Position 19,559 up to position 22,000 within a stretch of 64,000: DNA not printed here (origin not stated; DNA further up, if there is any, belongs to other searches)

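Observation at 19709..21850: Biotin-carboxylase subunit of the leucine-catabolic methylcrotonyl-CoA carboxylase carries an in-frame N-terminal MerR/excisionase-type HTH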

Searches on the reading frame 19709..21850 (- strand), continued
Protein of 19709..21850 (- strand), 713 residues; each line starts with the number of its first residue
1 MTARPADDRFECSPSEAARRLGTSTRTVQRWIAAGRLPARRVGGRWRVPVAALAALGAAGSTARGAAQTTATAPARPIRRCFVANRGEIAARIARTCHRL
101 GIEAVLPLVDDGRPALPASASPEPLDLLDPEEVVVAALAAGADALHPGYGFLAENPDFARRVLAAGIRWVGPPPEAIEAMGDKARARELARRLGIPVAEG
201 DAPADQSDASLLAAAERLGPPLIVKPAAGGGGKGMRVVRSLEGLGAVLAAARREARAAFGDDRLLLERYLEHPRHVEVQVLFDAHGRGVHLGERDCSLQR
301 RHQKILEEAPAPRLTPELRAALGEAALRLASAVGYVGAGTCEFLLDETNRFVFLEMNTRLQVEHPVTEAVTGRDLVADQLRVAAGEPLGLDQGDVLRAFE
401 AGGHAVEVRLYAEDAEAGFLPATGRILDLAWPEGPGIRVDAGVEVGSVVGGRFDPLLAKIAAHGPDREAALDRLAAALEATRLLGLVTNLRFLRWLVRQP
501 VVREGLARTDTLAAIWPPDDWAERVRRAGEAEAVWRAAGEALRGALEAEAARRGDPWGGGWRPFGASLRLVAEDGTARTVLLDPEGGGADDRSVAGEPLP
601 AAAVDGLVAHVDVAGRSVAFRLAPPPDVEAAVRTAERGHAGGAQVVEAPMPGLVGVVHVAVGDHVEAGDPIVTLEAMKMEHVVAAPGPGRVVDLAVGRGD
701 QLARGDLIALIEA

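Call 5: find_homologous_proteins(query=window:19709-21850:-, max_evalue=1e-10)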
Query window:19709-21850:- (713 aa): 8000 proteins with E <= 1e-10 among 8000 candidates; the best 120 are listed.
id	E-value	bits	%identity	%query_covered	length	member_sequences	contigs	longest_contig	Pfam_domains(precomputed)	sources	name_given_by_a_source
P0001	0.0e+0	1529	100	100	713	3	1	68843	PF12728.14,PF00376.30,PF02786.23,PF00364.29,PF00289.29,PF02222.28,PF07478.19,PF02785.26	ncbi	-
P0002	0.0e+0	1079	79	91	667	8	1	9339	PF02786.23,PF00364.29,PF00289.29,PF02222.28,PF07478.19,PF02785.26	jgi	jgi:acetyl-CoA/propionyl-CoA carboxylase biotin carboxyl carrier protein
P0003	0.0e+0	1035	77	89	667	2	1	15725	PF02786.23,PF00364.29,PF00289.29,PF02222.28,PF07478.19,PF02785.26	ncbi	-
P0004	1.2e-253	862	64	98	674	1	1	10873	PF12728.14,PF02786.23,PF00364.29,PF00289.29,PF07478.19,PF02785.26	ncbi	ncbi:MAG TPA: biotin carboxylase N-terminal domain-containing protein [Candidatus Limnocylindrales b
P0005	3.7e-253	860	65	98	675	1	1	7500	PF12728.14,PF02786.23,PF00364.29,PF00289.29,PF02222.28,PF07478.19,PF02785.26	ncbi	-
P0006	3.9e-253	860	62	98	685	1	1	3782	PF12728.14,PF02786.23,PF00364.29,PF00289.29,PF02222.28,PF25919.1,PF25917.1,PF07478.19,PF02785.26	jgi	jgi:acetyl-CoA/propionyl-CoA carboxylase biotin carboxyl carrier protein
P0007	2.6e-251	854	63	99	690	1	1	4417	PF12728.14,PF02786.23,PF00364.29,PF00289.29,PF02222.28,PF07478.19,PF02785.26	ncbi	-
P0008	4.7e-251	853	63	98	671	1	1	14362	PF25973.1,PF12728.14,PF02786.23,PF00364.29,PF00289.29,PF02222.28,PF25919.1,PF25917.1,PF07478.19,PF02785.26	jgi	jgi:acetyl-CoA/propionyl-CoA carboxylase biotin carboxyl carrier protein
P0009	1.1e-250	852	64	98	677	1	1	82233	PF12728.14,PF02786.23,PF00364.29,PF00289.29,PF07478.19,PF02785.26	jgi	jgi:excisionase family DNA binding protein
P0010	1.6e-249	848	63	98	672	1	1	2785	PF25973.1,PF12728.14,PF02786.23,PF00364.29,PF00289.29,PF02222.28,PF25917.1,PF07478.19,PF02785.26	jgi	jgi:acetyl-CoA/propionyl-CoA carboxylase biotin carboxyl carrier protein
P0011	1.1e-248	846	63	98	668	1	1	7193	PF25973.1,PF12728.14,PF02786.23,PF00364.29,PF00289.29,PF02222.28,PF25917.1,PF07478.19,PF02785.26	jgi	jgi:excisionase family DNA binding protein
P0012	2.4e-248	844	64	98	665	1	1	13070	PF25973.1,PF12728.14,PF02786.23,PF00364.29,PF00289.29,PF02222.28,PF25917.1,PF07478.19,PF02785.26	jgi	jgi:acetyl-CoA/propionyl-CoA carboxylase biotin carboxyl carrier protein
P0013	6.9e-248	843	63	98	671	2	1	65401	PF25973.1,PF12728.14,PF02786.23,PF00364.29,PF00289.29,PF02222.28,PF07478.19,PF02785.26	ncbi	-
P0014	2.0e-247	841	63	98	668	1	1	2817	PF25973.1,PF12728.14,PF02786.23,PF00364.29,PF00289.29,PF25917.1,PF07478.19,PF02785.26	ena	-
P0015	1.3e-246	839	63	98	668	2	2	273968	PF25973.1,PF12728.14,PF02786.23,PF00364.29,PF00289.29,PF02222.28,PF25919.1,PF25917.1,PF07478.19,PF02785.26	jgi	jgi:acetyl-CoA/propionyl-CoA carboxylase biotin carboxyl carrier protein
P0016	3.5e-246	837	62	98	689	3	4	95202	PF25973.1,PF12728.14,PF02786.23,PF00364.29,PF00289.29,PF02222.28,PF25919.1,PF25917.1,PF07478.19,PF02785.26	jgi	jgi:excisionase family DNA binding protein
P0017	4.8e-246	837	64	98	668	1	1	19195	PF25973.1,PF12728.14,PF25984.1,PF02786.23,PF00364.29,PF00289.29,PF02222.28,PF25917.1,PF07478.19,PF02785.26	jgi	jgi:3-methylcrotonyl-CoA carboxylase alpha subunit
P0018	7.4e-246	836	61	98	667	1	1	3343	PF25973.1,PF12728.14,PF02786.23,PF00364.29,PF00289.29,PF02222.28,PF25917.1,PF07478.19,PF02785.26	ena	-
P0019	4.0e-245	834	62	98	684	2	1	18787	PF25973.1,PF12728.14,PF02786.23,PF00364.29,PF00289.29,PF02222.28,PF25917.1,PF07478.19,PF02785.26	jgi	-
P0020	6.0e-245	833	63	98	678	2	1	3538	PF25973.1,PF12728.14,PF02786.23,PF00364.29,PF00289.29,PF07478.19,PF02785.26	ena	-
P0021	8.2e-245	833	63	99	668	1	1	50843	PF25973.1,PF12728.14,PF25984.1,PF02786.23,PF00364.29,PF00289.29,PF02222.28,PF07478.19,PF02785.26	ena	-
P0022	9.1e-245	833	62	98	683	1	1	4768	PF25973.1,PF12728.14,PF02786.23,PF00364.29,PF00289.29,PF07478.19,PF02785.26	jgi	jgi:acetyl-CoA/propionyl-CoA carboxylase biotin carboxyl carrier protein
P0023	1.7e-244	832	63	98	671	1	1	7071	PF12728.14,PF02786.23,PF00364.29,PF00289.29,PF02222.28,PF07478.19,PF02785.26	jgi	jgi:acetyl-CoA/propionyl-CoA carboxylase biotin carboxyl carrier protein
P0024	1.9e-244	831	63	98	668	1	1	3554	PF25973.1,PF12728.14,PF02786.23,PF00364.29,PF00289.29,PF02222.28,PF25917.1,PF07478.19,PF02785.26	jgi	jgi:acetyl-CoA/propionyl-CoA carboxylase, biotin carboxylase, biotin carboxyl carrier protein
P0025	2.7e-244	831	63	98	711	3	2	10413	PF12728.14,PF02786.23,PF00364.29,PF00289.29,PF07478.19,PF02785.26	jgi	jgi:excisionase family DNA binding protein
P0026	9.9e-244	829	63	99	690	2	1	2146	PF12728.14,PF02786.23,PF00364.29,PF00289.29,PF02785.26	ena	-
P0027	1.4e-243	829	61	98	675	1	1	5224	PF25973.1,PF12728.14,PF02786.23,PF00364.29,PF00289.29,PF02222.28,PF07478.19,PF02785.26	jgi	jgi:acetyl-CoA/propionyl-CoA carboxylase biotin carboxyl carrier protein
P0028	2.2e-243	828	63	98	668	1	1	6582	PF25973.1,PF12728.14,PF02786.23,PF00364.29,PF00289.29,PF02222.28,PF25917.1,PF07478.19,PF02785.26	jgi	-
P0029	2.3e-243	828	63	98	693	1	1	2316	PF25973.1,PF12728.14,PF02786.23,PF00364.29,PF00289.29,PF02222.28,PF07478.19,PF02785.26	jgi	jgi:excisionase family DNA binding protein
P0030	3.1e-243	828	61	98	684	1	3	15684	PF12728.14,PF25984.1,PF02786.23,PF00364.29,PF00289.29,PF25919.1,PF25917.1,PF07478.19,PF02785.26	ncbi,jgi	jgi:acetyl-CoA/propionyl-CoA carboxylase biotin carboxyl carrier protein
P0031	5.8e-243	827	61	99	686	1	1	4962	PF12728.14,PF02786.23,PF00364.29,PF00289.29,PF02222.28,PF25919.1,PF07478.19,PF02785.26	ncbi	-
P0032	6.8e-243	826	62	98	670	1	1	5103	PF25973.1,PF12728.14,PF02786.23,PF00364.29,PF00289.29,PF02222.28,PF25917.1,PF07478.19,PF02785.26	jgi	jgi:acetyl-CoA/propionyl-CoA carboxylase biotin carboxyl carrier protein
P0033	8.7e-243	826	63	98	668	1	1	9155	PF25973.1,PF12728.14,PF02786.23,PF00364.29,PF00289.29,PF25917.1,PF07478.19,PF02785.26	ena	-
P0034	1.0e-242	826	62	98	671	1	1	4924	PF12728.14,PF02786.23,PF00364.29,PF00289.29,PF25917.1,PF07478.19,PF02785.26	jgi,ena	-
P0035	1.0e-242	826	62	98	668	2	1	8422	PF12728.14,PF02786.23,PF00364.29,PF00289.29,PF02222.28,PF07478.19,PF02785.26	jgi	jgi:acetyl-CoA/propionyl-CoA carboxylase biotin carboxyl carrier protein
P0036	1.3e-242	825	61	98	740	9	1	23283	PF25973.1,PF12728.14,PF25984.1,PF02786.23,PF00364.29,PF00289.29,PF02222.28,PF07478.19,PF02785.26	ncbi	-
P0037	1.4e-242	825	63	98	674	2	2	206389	PF12728.14,PF02786.23,PF00364.29,PF00289.29,PF02222.28,PF07478.19,PF02785.26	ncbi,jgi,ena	-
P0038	2.0e-242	825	63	98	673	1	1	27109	PF25973.1,PF12728.14,PF02786.23,PF00364.29,PF00289.29,PF02222.28,PF07478.19,PF02785.26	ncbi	-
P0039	2.3e-242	825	63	98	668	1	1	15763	PF25973.1,PF12728.14,PF02786.23,PF00364.29,PF00289.29,PF02222.28,PF07478.19,PF02785.26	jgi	jgi:excisionase family DNA binding protein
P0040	3.0e-242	824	60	98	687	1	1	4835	PF25973.1,PF12728.14,PF02786.23,PF00364.29,PF00289.29,PF02222.28,PF25919.1,PF25917.1,PF07478.19,PF02785.26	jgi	jgi:acetyl-CoA/propionyl-CoA carboxylase biotin carboxyl carrier protein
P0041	3.0e-242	824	62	98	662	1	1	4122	PF12728.14,PF00376.30,PF02786.23,PF00364.29,PF00289.29,PF02222.28,PF07478.19,PF02785.26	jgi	jgi:excisionase family DNA binding protein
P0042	3.7e-242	824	62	98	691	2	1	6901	PF25973.1,PF12728.14,PF02786.23,PF00364.29,PF00289.29,PF02222.28,PF25917.1,PF07478.19,PF02785.26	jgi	jgi:excisionase family DNA binding protein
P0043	4.2e-242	824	61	98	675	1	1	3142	PF12728.14,PF02786.23,PF00364.29,PF00289.29,PF02222.28,PF25919.1,PF07478.19,PF02785.26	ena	-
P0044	4.3e-242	824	63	98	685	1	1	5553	PF25973.1,PF12728.14,PF02786.23,PF00364.29,PF00289.29,PF02222.28,PF25997.1,PF07478.19,PF02785.26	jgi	jgi:excisionase family DNA binding protein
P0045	4.6e-242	824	62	98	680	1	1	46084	PF12728.14,PF02786.23,PF00364.29,PF00289.29,PF02222.28,PF07478.19,PF02785.26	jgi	jgi:acetyl-CoA/propionyl-CoA carboxylase biotin carboxyl carrier protein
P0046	5.6e-242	823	62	98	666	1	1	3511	PF12728.14,PF02786.23,PF00364.29,PF00289.29,PF07478.19,PF02785.26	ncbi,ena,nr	ncbi:MAG TPA: biotin carboxylase N-terminal domain-containing protein [Vitreimonas sp.]|nr:biotin ca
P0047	7.4e-242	823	63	98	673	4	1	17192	PF25973.1,PF12728.14,PF02786.23,PF00364.29,PF00289.29,PF25919.1,PF25917.1,PF07478.19,PF02785.26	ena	-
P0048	1.9e-241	822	61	98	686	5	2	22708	PF25973.1,PF12728.14,PF00376.30,PF13384.13,PF02786.23,PF00364.29,PF00289.29,PF25917.1,PF02785.26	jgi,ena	-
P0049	2.4e-241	821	63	98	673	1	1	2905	PF25973.1,PF12728.14,PF02786.23,PF00364.29,PF00289.29,PF02222.28,PF25917.1,PF07478.19,PF02785.26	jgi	jgi:excisionase family DNA binding protein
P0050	2.7e-241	821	62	98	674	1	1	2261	PF12728.14,PF00376.30,PF02786.23,PF00364.29,PF00289.29,PF07478.19,PF02785.26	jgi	jgi:excisionase family DNA binding protein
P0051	2.8e-241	821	63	98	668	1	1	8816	PF25973.1,PF12728.14,PF02786.23,PF00364.29,PF00289.29,PF02222.28,PF25917.1,PF07478.19,PF02785.26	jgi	jgi:excisionase family DNA binding protein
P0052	3.3e-241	821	61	98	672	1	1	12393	PF12728.14,PF02786.23,PF00364.29,PF00289.29,PF02222.28,PF07478.19,PF02785.26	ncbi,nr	ncbi:MAG TPA: biotin carboxylase N-terminal domain-containing protein [Candidatus Limnocylindrales b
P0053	3.3e-241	821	62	98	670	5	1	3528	PF25973.1,PF12728.14,PF02786.23,PF00364.29,PF00289.29,PF25917.1,PF07478.19,PF02785.26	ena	-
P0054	5.6e-241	820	61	98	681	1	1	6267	PF12728.14,PF02786.23,PF00364.29,PF00289.29,PF02222.28,PF07478.19,PF02785.26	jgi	jgi:excisionase family DNA binding protein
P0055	5.7e-241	820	62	98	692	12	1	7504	PF25973.1,PF12728.14,PF25984.1,PF02786.23,PF00364.29,PF00289.29,PF02222.28,PF25917.1,PF07478.19,PF02785.26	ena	-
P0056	7.3e-241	820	62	98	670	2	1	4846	PF25973.1,PF12728.14,PF02786.23,PF00364.29,PF00289.29,PF02222.28,PF25917.1,PF07478.19,PF02785.26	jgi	jgi:excisionase family DNA binding protein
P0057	7.7e-241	820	62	99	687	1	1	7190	PF12728.14,PF02786.23,PF00364.29,PF00289.29,PF02222.28,PF25917.1,PF07478.19,PF02785.26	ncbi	-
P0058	7.9e-241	820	63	98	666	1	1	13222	PF25973.1,PF12728.14,PF00376.30,PF02786.23,PF00364.29,PF00289.29,PF02222.28,PF25919.1,PF25917.1,PF07478.19,PF02785.26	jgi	-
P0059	1.1e-240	819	62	99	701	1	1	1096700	PF25973.1,PF12728.14,PF02786.23,PF00364.29,PF00289.29,PF02222.28,PF07478.19,PF02785.26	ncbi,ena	-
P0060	1.1e-240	819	62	98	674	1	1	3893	PF25973.1,PF12728.14,PF02786.23,PF21139.4,PF00364.29,PF00289.29,PF02222.28,PF25917.1,PF07478.19,PF02785.26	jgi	jgi:acetyl-CoA/propionyl-CoA carboxylase biotin carboxyl carrier protein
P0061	1.4e-240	819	62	98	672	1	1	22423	PF12728.14,PF02786.23,PF00364.29,PF00289.29,PF02222.28,PF25917.1,PF07478.19,PF02785.26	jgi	jgi:acetyl-CoA/propionyl-CoA carboxylase biotin carboxyl carrier protein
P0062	1.4e-240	819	61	98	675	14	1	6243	PF12728.14,PF02786.23,PF00364.29,PF00289.29,PF02222.28,PF25917.1,PF07478.19,PF02785.26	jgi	jgi:acetyl-CoA/propionyl-CoA carboxylase biotin carboxyl carrier protein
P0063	1.7e-240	818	63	97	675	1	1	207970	PF12728.14,PF02786.23,PF00364.29,PF00289.29,PF02222.28,PF25917.1,PF07478.19,PF02785.26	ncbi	-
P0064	2.3e-240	818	62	98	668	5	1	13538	PF25973.1,PF12728.14,PF02786.23,PF00364.29,PF00289.29,PF02222.28,PF25917.1,PF07478.19,PF02785.26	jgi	jgi:acetyl-CoA/propionyl-CoA carboxylase, biotin carboxylase, biotin carboxyl carrier protein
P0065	2.3e-240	818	62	99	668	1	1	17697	PF25973.1,PF12728.14,PF02786.23,PF00364.29,PF00289.29,PF02222.28,PF25919.1,PF25917.1,PF07478.19,PF02785.26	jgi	jgi:3-methylcrotonyl-CoA carboxylase alpha subunit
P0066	4.2e-240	817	61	98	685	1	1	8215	PF12728.14,PF02786.23,PF00364.29,PF00289.29,PF02222.28,PF07478.19,PF02785.26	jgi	-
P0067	4.2e-240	817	62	98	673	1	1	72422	PF25973.1,PF12728.14,PF02786.23,PF00364.29,PF00289.29,PF25917.1,PF02785.26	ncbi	-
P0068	4.5e-240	817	61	98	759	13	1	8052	PF12728.14,PF02786.23,PF00364.29,PF00289.29,PF02222.28,PF07478.19,PF02785.26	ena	-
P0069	4.8e-240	817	61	98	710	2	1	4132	PF25973.1,PF12728.14,PF02786.23,PF00364.29,PF00289.29,PF02222.28,PF02655.20,PF25919.1,PF25917.1,PF07478.19,PF02785.26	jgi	-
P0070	5.3e-240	817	61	99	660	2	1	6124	PF12728.14,PF02786.23,PF00364.29,PF00289.29,PF02222.28,PF07478.19,PF02785.26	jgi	jgi:excisionase family DNA binding protein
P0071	5.9e-240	817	62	98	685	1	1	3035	PF12728.14,PF02786.23,PF00364.29,PF00289.29,PF25919.1,PF07478.19,PF02785.26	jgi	jgi:acetyl-CoA/propionyl-CoA carboxylase biotin carboxyl carrier protein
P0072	5.9e-240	817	61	98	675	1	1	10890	PF25973.1,PF12728.14,PF02786.23,PF00364.29,PF00289.29,PF02222.28,PF07478.19,PF02785.26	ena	-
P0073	6.6e-240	816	62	98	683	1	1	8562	PF25973.1,PF12728.14,PF02786.23,PF21139.4,PF00364.29,PF00289.29,PF07478.19,PF02785.26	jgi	-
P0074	7.3e-240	816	59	98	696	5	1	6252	PF25973.1,PF12728.14,PF02786.23,PF00364.29,PF00289.29,PF25917.1,PF07478.19,PF02785.26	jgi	-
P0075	7.4e-240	816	61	98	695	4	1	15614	PF12728.14,PF02786.23,PF00364.29,PF00289.29,PF02222.28,PF07478.19,PF02785.26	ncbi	ncbi:MAG TPA: biotin carboxylase N-terminal domain-containing protein [Candidatus Limnocylindrales b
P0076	7.9e-240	816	61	98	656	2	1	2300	PF25973.1,PF12728.14,PF00376.30,PF02786.23,PF00364.29,PF00289.29,PF02222.28,PF25919.1,PF25917.1,PF07478.19,PF02785.26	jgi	jgi:acetyl-CoA/propionyl-CoA carboxylase biotin carboxyl carrier protein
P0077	8.0e-240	816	61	99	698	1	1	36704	PF25973.1,PF12728.14,PF02786.23,PF00364.29,PF00289.29,PF02222.28,PF25919.1,PF07478.19,PF02785.26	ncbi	-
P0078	8.9e-240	816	61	98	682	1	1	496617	PF12728.14,PF00376.30,PF02786.23,PF00364.29,PF00289.29,PF02222.28,PF07478.19,PF02785.26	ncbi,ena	-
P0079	9.5e-240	816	61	98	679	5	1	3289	PF25973.1,PF12728.14,PF02786.23,PF00364.29,PF00289.29,PF02222.28,PF25919.1,PF25917.1,PF07478.19,PF02785.26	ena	-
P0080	1.5e-239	815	61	98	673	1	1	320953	PF12728.14,PF00376.30,PF02786.23,PF00364.29,PF00289.29,PF02222.28,PF07478.19,PF02785.26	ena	-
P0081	1.5e-239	815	61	98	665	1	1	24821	PF12728.14,PF02786.23,PF00364.29,PF00289.29,PF02222.28,PF25917.1,PF07478.19,PF02785.26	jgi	jgi:acetyl-CoA/propionyl-CoA carboxylase, biotin carboxylase, biotin carboxyl carrier protein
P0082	1.8e-239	815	62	98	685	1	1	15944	PF25973.1,PF12728.14,PF02786.23,PF00364.29,PF00289.29,PF02222.28,PF25919.1,PF07478.19,PF02785.26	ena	-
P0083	1.9e-239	815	61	99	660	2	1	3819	PF25973.1,PF12728.14,PF25984.1,PF02786.23,PF00364.29,PF00289.29,PF02222.28,PF25917.1,PF07478.19,PF02785.26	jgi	jgi:acetyl-CoA/propionyl-CoA carboxylase biotin carboxyl carrier protein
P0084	2.3e-239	815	62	98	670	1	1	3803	PF25973.1,PF12728.14,PF00376.30,PF13384.13,PF02786.23,PF00364.29,PF00289.29,PF02785.26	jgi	jgi:3-methylcrotonyl-CoA carboxylase alpha subunit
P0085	2.5e-239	815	61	98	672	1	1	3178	PF25973.1,PF12728.14,PF02786.23,PF00364.29,PF00289.29,PF07478.19,PF02785.26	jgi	jgi:acetyl-CoA/propionyl-CoA carboxylase, biotin carboxylase, biotin carboxyl carrier protein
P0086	2.6e-239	815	62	98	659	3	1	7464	PF12728.14,PF02786.23,PF00364.29,PF00289.29,PF07478.19,PF02785.26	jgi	jgi:acetyl-CoA/propionyl-CoA carboxylase biotin carboxyl carrier protein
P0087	2.6e-239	814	61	98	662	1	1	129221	PF25973.1,PF12728.14,PF00376.30,PF13384.13,PF02786.23,PF00364.29,PF00289.29,PF02222.28,PF07478.19,PF02785.26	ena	-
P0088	2.7e-239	814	62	98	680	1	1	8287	PF12728.14,PF02786.23,PF00364.29,PF00289.29,PF02222.28,PF07478.19,PF02785.26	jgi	jgi:acetyl-CoA/propionyl-CoA carboxylase biotin carboxyl carrier protein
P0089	3.0e-239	814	63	98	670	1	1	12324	PF12728.14,PF13384.13,PF02786.23,PF00364.29,PF00289.29,PF07478.19,PF02785.26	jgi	jgi:acetyl-CoA/propionyl-CoA carboxylase biotin carboxyl carrier protein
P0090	3.4e-239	814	61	98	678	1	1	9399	PF12728.14,PF02786.23,PF00364.29,PF00289.29,PF02222.28,PF07478.19,PF02785.26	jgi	-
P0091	4.0e-239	814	62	99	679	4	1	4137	PF12728.14,PF02786.23,PF00364.29,PF00289.29,PF02222.28,PF25917.1,PF07478.19,PF02785.26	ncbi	-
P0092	4.4e-239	814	61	98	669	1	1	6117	PF12728.14,PF02786.23,PF00364.29,PF00289.29,PF02222.28,PF07478.19,PF02785.26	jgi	jgi:acetyl-CoA/propionyl-CoA carboxylase, biotin carboxylase, biotin carboxyl carrier protein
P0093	5.3e-239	813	61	100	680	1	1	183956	PF12728.14,PF00376.30,PF13411.13,PF02786.23,PF00364.29,PF00289.29,PF02222.28,PF07478.19,PF02785.26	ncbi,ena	-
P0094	5.7e-239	813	61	99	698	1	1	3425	PF12728.14,PF02786.23,PF00364.29,PF00289.29,PF02222.28,PF07478.19,PF02785.26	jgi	jgi:excisionase family DNA binding protein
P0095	5.7e-239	813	60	98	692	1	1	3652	PF12728.14,PF02786.23,PF00364.29,PF00289.29,PF02222.28,PF07478.19,PF02785.26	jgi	jgi:acetyl-CoA/propionyl-CoA carboxylase, biotin carboxylase, biotin carboxyl carrier protein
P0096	6.5e-239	813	61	98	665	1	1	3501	PF25973.1,PF12728.14,PF02786.23,PF00364.29,PF00289.29,PF02222.28,PF25919.1,PF25917.1,PF25997.1,PF07478.19,PF02785.26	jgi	jgi:excisionase family DNA binding protein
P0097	6.6e-239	813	62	97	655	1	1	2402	PF25973.1,PF12728.14,PF02786.23,PF00364.29,PF00289.29,PF25917.1,PF07478.19,PF02785.26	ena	-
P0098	7.2e-239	813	62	99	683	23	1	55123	PF12728.14,PF02786.23,PF00364.29,PF00289.29,PF25919.1,PF25917.1,PF07478.19,PF02785.26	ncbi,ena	-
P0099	7.7e-239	813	61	98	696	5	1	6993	PF25973.1,PF12728.14,PF00376.30,PF02786.23,PF00364.29,PF00289.29,PF02222.28,PF25919.1,PF07478.19,PF02785.26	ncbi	-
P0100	8.6e-239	813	62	98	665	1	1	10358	PF12728.14,PF02786.23,PF00364.29,PF00289.29,PF25917.1,PF07478.19,PF02785.26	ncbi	ncbi:MAG: biotin carboxylase N-terminal domain-containing protein [Chloroflexota bacterium]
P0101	9.8e-239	813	62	98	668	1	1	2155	PF25973.1,PF12728.14,PF00376.30,PF02786.23,PF00364.29,PF00289.29,PF25919.1,PF25917.1,PF07478.19,PF02785.26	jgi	jgi:3-methylcrotonyl-CoA carboxylase alpha subunit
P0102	9.9e-239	813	62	98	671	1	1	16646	PF12728.14,PF00376.30,PF02786.23,PF00364.29,PF00289.29,PF02222.28,PF07478.19,PF02785.26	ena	-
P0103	1.1e-238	812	61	98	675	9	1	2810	PF25973.1,PF12728.14,PF02786.23,PF00364.29,PF00289.29,PF07478.19,PF02785.26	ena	-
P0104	1.3e-238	812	62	99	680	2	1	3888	PF25973.1,PF12728.14,PF25984.1,PF02786.23,PF00364.29,PF00289.29,PF25919.1,PF25917.1,PF25997.1,PF07478.19,PF02785.26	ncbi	-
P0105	1.4e-238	812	61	98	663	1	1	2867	PF12728.14,PF02786.23,PF00364.29,PF00289.29,PF07478.19,PF02785.26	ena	-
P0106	1.6e-238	812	61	98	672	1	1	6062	PF25973.1,PF12728.14,PF02786.23,PF00364.29,PF00289.29,PF02222.28,PF25919.1,PF25917.1,PF07478.19,PF02785.26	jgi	jgi:acetyl-CoA/propionyl-CoA carboxylase biotin carboxyl carrier protein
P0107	1.6e-238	812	61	98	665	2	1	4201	PF12728.14,PF02786.23,PF00364.29,PF00289.29,PF07478.19,PF02785.26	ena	-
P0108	1.6e-238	812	61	98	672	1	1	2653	PF12728.14,PF00376.30,PF02786.23,PF00364.29,PF00289.29,PF02222.28,PF07478.19,PF02785.26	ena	-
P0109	1.7e-238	812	61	98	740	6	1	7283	PF25973.1,PF12728.14,PF02786.23,PF00364.29,PF00289.29,PF07478.19,PF02785.26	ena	-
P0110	1.8e-238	812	62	98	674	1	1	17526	PF12728.14,PF02786.23,PF00364.29,PF00289.29,PF07478.19,PF02785.26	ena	-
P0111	2.4e-238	811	62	98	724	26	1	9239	PF25973.1,PF12728.14,PF02786.23,PF00364.29,PF00289.29,PF02222.28,PF25917.1,PF07478.19,PF02785.26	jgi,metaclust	metaclust:\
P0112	2.8e-238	811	61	98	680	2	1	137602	PF25973.1,PF12728.14,PF02786.23,PF00364.29,PF00289.29,PF02222.28,PF07478.19,PF02785.26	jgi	jgi:excisionase family DNA binding protein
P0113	2.8e-238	811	63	98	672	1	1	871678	PF25973.1,PF12728.14,PF00376.30,PF02786.23,PF00364.29,PF00289.29,PF02222.28,PF25919.1,PF25917.1,PF07478.19,PF02785.26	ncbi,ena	-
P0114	2.9e-238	811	61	98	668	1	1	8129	PF12728.14,PF02786.23,PF00364.29,PF00289.29,PF02222.28,PF07478.19,PF02785.26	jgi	jgi:3-methylcrotonyl-CoA carboxylase alpha subunit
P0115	3.8e-238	811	61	98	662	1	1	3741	PF12728.14,PF02786.23,PF00364.29,PF00289.29,PF02222.28,PF25917.1,PF07478.19,PF02785.26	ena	-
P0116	4.0e-238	811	61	99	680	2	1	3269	PF25973.1,PF12728.14,PF02786.23,PF00364.29,PF00289.29,PF02222.28,PF25919.1,PF07478.19,PF02785.26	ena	-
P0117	4.1e-238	811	61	98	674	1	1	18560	PF12728.14,PF02786.23,PF00364.29,PF00289.29,PF07478.19,PF02785.26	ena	-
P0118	4.5e-238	810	61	98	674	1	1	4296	PF12728.14,PF02786.23,PF00364.29,PF00289.29,PF07478.19,PF02785.26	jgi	-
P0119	4.9e-238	810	61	99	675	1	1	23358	PF12728.14,PF02786.23,PF00364.29,PF00289.29,PF02222.28,PF25917.1,PF07478.19,PF02785.26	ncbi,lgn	-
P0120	6.1e-238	810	62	99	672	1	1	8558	PF25973.1,PF12728.14,PF02786.23,PF00364.29,PF00289.29,PF02222.28,PF07478.19,PF02785.26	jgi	jgi:acetyl-CoA/propionyl-CoA carboxylase biotin carboxyl carrier protein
